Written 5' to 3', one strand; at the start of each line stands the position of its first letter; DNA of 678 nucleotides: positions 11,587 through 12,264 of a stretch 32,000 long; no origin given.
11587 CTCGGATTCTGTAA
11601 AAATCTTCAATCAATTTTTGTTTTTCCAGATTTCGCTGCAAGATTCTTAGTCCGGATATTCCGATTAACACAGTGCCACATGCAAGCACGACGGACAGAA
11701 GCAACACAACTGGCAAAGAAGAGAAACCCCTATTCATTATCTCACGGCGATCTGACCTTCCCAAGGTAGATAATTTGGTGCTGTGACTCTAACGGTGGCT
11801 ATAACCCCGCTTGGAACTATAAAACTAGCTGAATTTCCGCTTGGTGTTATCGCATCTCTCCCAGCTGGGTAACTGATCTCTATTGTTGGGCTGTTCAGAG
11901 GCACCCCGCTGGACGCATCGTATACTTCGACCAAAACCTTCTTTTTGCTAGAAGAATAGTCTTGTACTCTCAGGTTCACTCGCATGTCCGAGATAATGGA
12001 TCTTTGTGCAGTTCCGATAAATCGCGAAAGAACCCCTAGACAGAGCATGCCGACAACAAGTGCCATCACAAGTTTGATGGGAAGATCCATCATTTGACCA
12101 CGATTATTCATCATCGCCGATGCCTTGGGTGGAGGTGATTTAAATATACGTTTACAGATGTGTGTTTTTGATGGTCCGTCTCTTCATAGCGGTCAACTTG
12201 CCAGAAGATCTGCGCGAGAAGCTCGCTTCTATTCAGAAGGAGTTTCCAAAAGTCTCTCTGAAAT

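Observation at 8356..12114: Orphan six-gene, translationally coupled operon of prepilin-like / N-terminally anchored proteins with no recognisable domains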

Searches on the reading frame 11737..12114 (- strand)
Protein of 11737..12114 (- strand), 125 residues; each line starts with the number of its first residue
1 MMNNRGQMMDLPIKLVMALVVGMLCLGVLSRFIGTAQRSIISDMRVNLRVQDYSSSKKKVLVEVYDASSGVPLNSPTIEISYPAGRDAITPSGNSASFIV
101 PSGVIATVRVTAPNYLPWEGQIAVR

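Call 5: search_protein_families(library=pfam, max_evalue=1, proteins=[window:11737-12114:-])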
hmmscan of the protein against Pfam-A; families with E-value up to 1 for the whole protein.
window:11737-12114:- (125 aa): 0 families

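Call 6: search_protein_families(library=ncbifam, max_evalue=1, proteins=[window:11737-12114:-])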
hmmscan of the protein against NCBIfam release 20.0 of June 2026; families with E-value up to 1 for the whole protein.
window:11737-12114:- (125 aa): 0 families

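Call 52: search_solved_structures(query=A3, max_evalue=10, show_alignments=2)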
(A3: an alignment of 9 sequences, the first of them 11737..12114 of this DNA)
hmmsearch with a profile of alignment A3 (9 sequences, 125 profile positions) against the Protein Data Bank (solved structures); distinct sequences matched with E-value up to 10: 7.
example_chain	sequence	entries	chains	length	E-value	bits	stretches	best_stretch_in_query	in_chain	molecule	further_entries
7dm0_A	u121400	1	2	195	0.012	19.2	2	62-104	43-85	Biofilm-associated surface protein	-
4i62_A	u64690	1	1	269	0.068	16.8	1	34-122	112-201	Amino acid ABC transporter, periplasmic amino acid-binding protein, putative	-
8fj5_A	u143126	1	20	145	0.24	15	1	7-89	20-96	Pilin_N domain-containing protein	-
1wlw_A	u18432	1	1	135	0.3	14.7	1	3-98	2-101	Congerin II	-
1wlc_A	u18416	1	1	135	0.64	13.7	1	3-53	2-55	Congerin II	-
1is3_A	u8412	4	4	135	0.8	13.3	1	3-98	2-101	CONGERIN II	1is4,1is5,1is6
6w8x_A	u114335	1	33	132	6.3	10.4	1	8-104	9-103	pilin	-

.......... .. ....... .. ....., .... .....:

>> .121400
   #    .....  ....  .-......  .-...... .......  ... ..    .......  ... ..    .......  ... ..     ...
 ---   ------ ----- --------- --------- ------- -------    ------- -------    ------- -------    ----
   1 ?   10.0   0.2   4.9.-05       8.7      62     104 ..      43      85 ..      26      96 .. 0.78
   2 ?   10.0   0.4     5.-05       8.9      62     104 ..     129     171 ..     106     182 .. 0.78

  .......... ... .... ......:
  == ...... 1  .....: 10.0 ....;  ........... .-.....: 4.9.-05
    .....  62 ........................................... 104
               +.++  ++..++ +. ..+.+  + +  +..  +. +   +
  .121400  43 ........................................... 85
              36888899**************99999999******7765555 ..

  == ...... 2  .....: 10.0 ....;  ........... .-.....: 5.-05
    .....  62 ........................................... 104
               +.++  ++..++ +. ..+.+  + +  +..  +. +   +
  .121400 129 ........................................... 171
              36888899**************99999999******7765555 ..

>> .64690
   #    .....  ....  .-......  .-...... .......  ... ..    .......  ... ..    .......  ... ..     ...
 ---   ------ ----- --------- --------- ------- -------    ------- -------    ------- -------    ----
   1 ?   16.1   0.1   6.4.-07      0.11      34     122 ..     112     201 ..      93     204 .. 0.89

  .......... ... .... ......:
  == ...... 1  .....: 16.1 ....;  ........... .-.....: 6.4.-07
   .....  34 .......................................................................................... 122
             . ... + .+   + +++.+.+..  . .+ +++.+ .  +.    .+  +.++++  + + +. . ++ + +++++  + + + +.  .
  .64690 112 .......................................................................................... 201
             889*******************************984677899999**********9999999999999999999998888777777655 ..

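Call 59: find_homologous_proteins(query=window:11737-12114:-, max_evalue=0.01)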
Query window:11737-12114:- (125 aa): 6 proteins with E <= 0.01 among 10 candidates.
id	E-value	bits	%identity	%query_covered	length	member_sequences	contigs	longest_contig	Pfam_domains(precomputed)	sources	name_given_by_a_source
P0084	1.8e-73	262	100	100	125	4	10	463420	-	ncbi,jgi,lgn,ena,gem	ncbi:MAG: hypothetical protein QXU01_00250 [Candidatus Hadarchaeales archaeon]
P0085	1.0e-67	244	90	100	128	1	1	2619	-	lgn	-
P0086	6.5e-66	238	88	100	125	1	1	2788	-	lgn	-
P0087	6.6e-58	212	81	99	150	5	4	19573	-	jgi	jgi:hypothetical protein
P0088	4.3e-56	206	77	100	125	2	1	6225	-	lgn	-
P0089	1.7e-51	191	79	94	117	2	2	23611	-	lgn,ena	-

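Call 64: predict_structure(alignment_id=A8)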
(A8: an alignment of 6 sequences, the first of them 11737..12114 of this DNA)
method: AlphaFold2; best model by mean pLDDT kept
length: 125 residues; sequences in the alignment: 6
mean_pLDDT: 81.3   pTM: 0.60
mean pLDDT of the five models: 81.3, 81.0, 77.7, 76.0, 71.0
residues with pLDDT >= 90: 67; 70-90: 26; 50-70: 20; < 50: 12
segments of 3 or more residues with pLDDT < 50: 1-4, 33-39
pLDDT, mean of each block of 10 residues (from residue 1): 48 70 65 48 87 94 93 94 93 93 95 91 92
secondary structure, 60 per line:
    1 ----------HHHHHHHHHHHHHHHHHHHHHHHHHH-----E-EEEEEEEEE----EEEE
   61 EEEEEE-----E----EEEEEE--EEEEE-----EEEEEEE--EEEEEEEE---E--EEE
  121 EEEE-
elements in order: H11-36 E44-52 E57-66 E77-82 E85-89 E95-101 E104-111 E118-124

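Call 66: fold_search(model_id=the predicted structure, library=pdb)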
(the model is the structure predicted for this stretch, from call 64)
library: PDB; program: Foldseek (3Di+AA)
matches with E <= 10: 1676; with E <= 0.001: 0
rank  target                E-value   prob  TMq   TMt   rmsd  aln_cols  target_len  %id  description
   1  6rpt_A                1.2e-03  1.00  0.43  0.47   5.4       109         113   18  Structure of tick complement inhibitor CirpT1 complexed with macroglobubulin domain 4 of human complement C5 (released 2020-01-08)
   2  6rpt_C                2.0e-03  1.00  0.42  0.46   5.4       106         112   18  Structure of tick complement inhibitor CirpT1 complexed with macroglobubulin domain 4 of human complement C5 (released 2020-01-08)
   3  9eq7_L                2.2e-03  1.00  0.40  0.30   8.2       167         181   11  Halobacterium salinarum archaellum filament (released 2024-07-17)
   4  9eq7_A                3.1e-03  1.00  0.46  0.34   7.9       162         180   12  Halobacterium salinarum archaellum filament (released 2024-07-17)
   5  2oxh_A                3.4e-03  1.00  0.41  0.47   7.9       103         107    8  The SOXYZ Complex of Paracoccus Pantotrophus (released 2007-05-22)
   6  9eq7_J                3.4e-03  1.00  0.39  0.29   8.2       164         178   12  Halobacterium salinarum archaellum filament (released 2024-07-17)
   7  9eq7_B                4.7e-03  1.00  0.46  0.34   7.5       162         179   12  Halobacterium salinarum archaellum filament (released 2024-07-17)
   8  2ox5_E                5.0e-03  1.00  0.41  0.49   6.8       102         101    8  The SoxYZ complex of Paracoccus pantotrophus (released 2007-05-22)
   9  2oxg_C                5.0e-03  1.00  0.42  0.50   6.9       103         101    9  The SoxYZ Complex of Paracoccus pantotrophus (released 2007-05-22)
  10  9eq7_E                6.2e-03  1.00  0.43  0.33   7.4       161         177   11  Halobacterium salinarum archaellum filament (released 2024-07-17)
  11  5m52_A                6.5e-03  1.00  0.37  0.04   5.8       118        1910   12  Crystal structure of yeast Brr2 full-lenght in complex with Prp8 Jab1 domain (released 2016-12-07)
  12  7e9l_A                6.9e-03  1.00  0.42  0.11   3.9        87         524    9  Crystal Structure of POMGNT2 in complex with UDP and mono-mannosyl peptide (379Man short peptide) (released 2021-05-05)
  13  5lqw_C                7.7e-03  1.00  0.38  0.04   7.7       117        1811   10  yeast activated spliceosome (released 2016-10-05)
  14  2ox5_A                8.1e-03  1.00  0.41  0.46   8.0       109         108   12  The SoxYZ complex of Paracoccus pantotrophus (released 2007-05-22)
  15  5dca_A                8.1e-03  0.99  0.35  0.04   8.2       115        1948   10  Crystal structure of yeast full length Brr2 in complex with Prp8 Jab1 domain (released 2015-12-16)
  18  5tuh_B                1.1e-02  1.00  0.37  0.42   4.6       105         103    8  Archaellum periplasmic stator protein FlaG from Sulfolobus acidocaldarius (released 2018-01-10)
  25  5z1l_A                1.5e-02  0.99  0.41  0.29   7.3       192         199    9  Cryo-EM structure of Methanoccus maripaludis archaellum (released 2019-02-13)
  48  6pbk_A                2.5e-02  0.97  0.32  0.34   6.1       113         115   10  Archaellum periplasmic stator protein complex FlaF and FlaG from Sulfolobus acidocaldarius (released 2019-11-20)
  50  5tuh_A                2.8e-02  0.99  0.38  0.42   6.5       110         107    8  Archaellum periplasmic stator protein FlaG from Sulfolobus acidocaldarius (released 2018-01-10)
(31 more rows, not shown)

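Call 75: search_protein_families(library=pfam, alignment_id=A10, max_evalue=0.1)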
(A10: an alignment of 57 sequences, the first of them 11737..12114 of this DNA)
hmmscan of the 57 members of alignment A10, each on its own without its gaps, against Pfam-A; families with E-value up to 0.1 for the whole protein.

A. member 1, window:11737-12114:- (125 aa): 0 families

B. families by the number of members that match (of 57 scanned): 40 families (the first 25 are shown)
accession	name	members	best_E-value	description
PF13620.12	CarboxypepD_reg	7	6.4e-06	Carboxypeptidase regulatory-like domain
PF23955.1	DUF7284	4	1.6e-07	Family of unknown function (DUF7284)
PF13715.12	CarbopepD_reg_2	4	0.0029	CarboxypepD_reg-like domain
PF02369.22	Big_1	2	0.00025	Bacterial Ig-like domain (group 1)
PF23843.2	DUF7210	2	0.00083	Domain of unknown function (DUF7210)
PF23956.1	DUF7285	2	0.0015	Family of unknown function (DUF7285)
PF05478.16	Prominin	2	0.0039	Prominin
PF09278.17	MerR-DNA-bind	2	0.011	MerR, DNA binding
PF07889.17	DUF1664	2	0.023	Protein of unknown function (DUF1664)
PF20075.5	DUF6471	2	0.058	Domain of unknown function (DUF6471)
PF24107.1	DUF7382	2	0.063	Domain of unknown function (DUF7382)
PF23374.1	Fn3_arc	1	0.00069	Archaeal fibronectin-III type-like domain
PF08647.16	BRE1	1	0.0015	BRE1 E3 ubiquitin ligase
PF14942.11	Muted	1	0.003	Organelle biogenesis, Muted-like protein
PF16515.11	HIP1_clath_bdg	1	0.0059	Clathrin-binding domain of Huntingtin-interacting protein 1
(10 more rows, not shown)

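Call 76: search_protein_families(library=ncbifam, alignment_id=A10, max_evalue=0.1)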
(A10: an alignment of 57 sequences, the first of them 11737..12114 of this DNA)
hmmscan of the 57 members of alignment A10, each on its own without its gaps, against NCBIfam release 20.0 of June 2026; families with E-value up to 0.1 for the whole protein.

A. member 1, window:11737-12114:- (125 aa): 0 families

B. families by the number of members that match (of 57 scanned): 23 families
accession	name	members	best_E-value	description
TIGR02059.1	swm_rep_I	2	0.014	cyanobacterial long protein repeat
NF041539.1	choice_anch_R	2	0.025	choice-of-anchor R domain-containing protein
NF010405.0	PRK13831.1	1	0.0023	IncP-type conjugal transfer protein TrbI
NF007178.0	PRK09609.1-3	1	0.0057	hypothetical protein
NF053524.1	thylo_ssl2009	1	0.0076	ssl2009 family thylakoid membrane protein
TIGR04527.1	mycoplas_twoTM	1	0.0078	MG_279/MG_280 family protein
NF001056.0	PRK00117.3-1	1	0.0083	recombination regulator RecX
TIGR00978.1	asd_EA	1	0.0088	aspartate-semialdehyde dehydrogenase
NF007091.2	PRK09545.1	1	0.0094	zinc ABC transporter substrate-binding protein ZnuA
NF006327.0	PRK08557.1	1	0.024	hypothetical protein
NF038218.1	IcmG_DotF_IVB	1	0.026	type IVB secretion system protein IcmG/DotF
TIGR02044.1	CueR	1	0.04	Cu(I)-responsive transcriptional regulator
NF006400.0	PRK08651.1-3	1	0.043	succinyl-diaminopimelate desuccinylase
NF033927.1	alph_xenorhab_B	1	0.046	alpha-xenorhabdolysin family binary toxin subunit B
NF033631.1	SLATT_5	1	0.048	SLATT domain-containing protein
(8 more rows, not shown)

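Call 94: search_solved_structures(query=A3, max_evalue=10, show_alignments=3)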
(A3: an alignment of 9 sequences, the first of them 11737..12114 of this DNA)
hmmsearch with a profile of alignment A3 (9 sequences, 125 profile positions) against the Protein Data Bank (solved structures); distinct sequences matched with E-value up to 10: 7.
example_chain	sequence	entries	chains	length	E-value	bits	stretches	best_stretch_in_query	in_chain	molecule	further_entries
7dm0_A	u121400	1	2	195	0.012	19.2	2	62-104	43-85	Biofilm-associated surface protein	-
4i62_A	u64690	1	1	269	0.068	16.8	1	34-122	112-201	Amino acid ABC transporter, periplasmic amino acid-binding protein, putative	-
8fj5_A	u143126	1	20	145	0.24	15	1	7-89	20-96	Pilin_N domain-containing protein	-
1wlw_A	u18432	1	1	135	0.3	14.7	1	3-98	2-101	Congerin II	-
1wlc_A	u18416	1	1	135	0.64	13.7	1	3-53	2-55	Congerin II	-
1is3_A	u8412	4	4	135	0.8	13.3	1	3-98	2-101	CONGERIN II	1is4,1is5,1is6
6w8x_A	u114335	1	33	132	6.3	10.4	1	8-104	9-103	pilin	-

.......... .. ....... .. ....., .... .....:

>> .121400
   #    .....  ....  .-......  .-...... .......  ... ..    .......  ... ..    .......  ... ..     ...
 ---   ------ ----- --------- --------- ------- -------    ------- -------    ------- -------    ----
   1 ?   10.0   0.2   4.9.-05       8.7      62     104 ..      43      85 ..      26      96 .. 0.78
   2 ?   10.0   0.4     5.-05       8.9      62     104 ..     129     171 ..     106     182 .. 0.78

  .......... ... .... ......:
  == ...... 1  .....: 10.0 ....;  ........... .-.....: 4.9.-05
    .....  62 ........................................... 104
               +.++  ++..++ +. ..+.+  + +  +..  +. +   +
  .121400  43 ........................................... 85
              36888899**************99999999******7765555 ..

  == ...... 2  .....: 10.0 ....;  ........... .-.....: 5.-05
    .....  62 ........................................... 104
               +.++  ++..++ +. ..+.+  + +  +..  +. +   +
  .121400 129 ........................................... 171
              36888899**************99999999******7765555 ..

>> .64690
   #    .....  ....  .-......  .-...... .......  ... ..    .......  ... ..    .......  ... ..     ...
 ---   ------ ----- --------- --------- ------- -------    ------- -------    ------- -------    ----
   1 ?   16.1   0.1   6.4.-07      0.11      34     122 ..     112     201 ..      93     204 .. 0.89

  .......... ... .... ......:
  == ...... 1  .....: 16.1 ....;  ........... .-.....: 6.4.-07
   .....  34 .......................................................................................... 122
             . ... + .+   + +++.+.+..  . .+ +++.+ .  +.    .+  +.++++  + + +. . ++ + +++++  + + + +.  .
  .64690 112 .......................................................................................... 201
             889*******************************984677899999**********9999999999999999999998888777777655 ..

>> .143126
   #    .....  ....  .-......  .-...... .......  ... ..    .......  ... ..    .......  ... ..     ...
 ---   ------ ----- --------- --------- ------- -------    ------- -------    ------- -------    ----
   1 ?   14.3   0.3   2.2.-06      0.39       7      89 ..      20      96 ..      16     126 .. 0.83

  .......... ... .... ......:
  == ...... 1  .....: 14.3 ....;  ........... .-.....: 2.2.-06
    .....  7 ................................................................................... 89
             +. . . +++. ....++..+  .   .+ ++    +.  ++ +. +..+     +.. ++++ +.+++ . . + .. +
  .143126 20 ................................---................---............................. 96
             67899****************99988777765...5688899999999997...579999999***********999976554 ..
